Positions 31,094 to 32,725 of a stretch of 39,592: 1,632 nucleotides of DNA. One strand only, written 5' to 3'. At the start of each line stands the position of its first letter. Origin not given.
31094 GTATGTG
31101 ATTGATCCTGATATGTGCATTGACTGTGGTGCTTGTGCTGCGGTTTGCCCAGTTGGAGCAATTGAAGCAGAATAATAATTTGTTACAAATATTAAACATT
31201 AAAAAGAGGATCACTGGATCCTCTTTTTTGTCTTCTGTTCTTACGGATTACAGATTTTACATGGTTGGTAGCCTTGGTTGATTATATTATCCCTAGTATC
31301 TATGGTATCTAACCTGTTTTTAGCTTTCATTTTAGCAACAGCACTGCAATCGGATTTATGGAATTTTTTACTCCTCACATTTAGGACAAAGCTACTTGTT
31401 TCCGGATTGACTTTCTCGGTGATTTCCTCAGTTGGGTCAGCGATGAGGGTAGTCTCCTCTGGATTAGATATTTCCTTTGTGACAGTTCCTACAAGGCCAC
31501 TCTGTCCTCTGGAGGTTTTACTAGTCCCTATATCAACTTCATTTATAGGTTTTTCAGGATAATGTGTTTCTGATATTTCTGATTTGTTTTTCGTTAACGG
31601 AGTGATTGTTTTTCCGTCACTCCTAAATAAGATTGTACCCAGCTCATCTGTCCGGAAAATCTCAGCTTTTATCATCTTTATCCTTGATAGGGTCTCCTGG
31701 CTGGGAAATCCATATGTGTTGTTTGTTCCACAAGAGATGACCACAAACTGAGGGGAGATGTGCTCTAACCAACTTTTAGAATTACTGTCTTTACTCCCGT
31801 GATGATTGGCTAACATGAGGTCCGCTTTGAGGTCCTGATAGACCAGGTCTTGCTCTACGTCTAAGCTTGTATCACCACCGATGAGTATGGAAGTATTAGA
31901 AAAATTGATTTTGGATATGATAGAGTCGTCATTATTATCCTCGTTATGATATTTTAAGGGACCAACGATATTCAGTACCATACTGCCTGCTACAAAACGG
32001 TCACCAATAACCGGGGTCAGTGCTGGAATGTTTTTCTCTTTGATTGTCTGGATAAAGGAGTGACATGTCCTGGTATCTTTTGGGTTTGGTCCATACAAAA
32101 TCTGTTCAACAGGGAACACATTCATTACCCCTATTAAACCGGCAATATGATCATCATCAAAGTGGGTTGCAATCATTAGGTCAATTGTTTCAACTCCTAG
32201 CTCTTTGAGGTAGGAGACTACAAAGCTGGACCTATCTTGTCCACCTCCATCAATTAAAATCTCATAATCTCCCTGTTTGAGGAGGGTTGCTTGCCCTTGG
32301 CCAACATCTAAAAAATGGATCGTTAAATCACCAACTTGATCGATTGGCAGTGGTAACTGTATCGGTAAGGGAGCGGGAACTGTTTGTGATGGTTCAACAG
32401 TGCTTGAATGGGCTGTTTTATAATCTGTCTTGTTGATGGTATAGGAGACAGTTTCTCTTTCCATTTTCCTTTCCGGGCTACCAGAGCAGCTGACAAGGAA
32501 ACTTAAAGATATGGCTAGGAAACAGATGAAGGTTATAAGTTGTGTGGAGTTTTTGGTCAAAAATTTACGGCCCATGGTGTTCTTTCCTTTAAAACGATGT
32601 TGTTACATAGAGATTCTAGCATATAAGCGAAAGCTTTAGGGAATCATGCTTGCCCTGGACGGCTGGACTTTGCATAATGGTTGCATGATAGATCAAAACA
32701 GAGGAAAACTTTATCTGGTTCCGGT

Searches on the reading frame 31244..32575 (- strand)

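Call 66: search_protein_families(library=pfam, proteins=[window:31244-32575:-], max_evalue=0.01)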
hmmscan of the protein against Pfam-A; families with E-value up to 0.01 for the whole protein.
window:31244-32575:- (444 aa): 3 families
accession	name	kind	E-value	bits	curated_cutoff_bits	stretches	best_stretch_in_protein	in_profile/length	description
PF00753.33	Lactamase_B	-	5.8e-12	46.4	22.7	1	90-274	2-186/196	Metallo-beta-lactamase superfamily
PF25281.1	MBL_MAP1B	-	0.00043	19.8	37.6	1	86-151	23-85/279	MAP1B MBL-like domain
PF19583.5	ODP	-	0.0042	17.4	27.2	1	96-155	5-65/194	ODP family beta lactamase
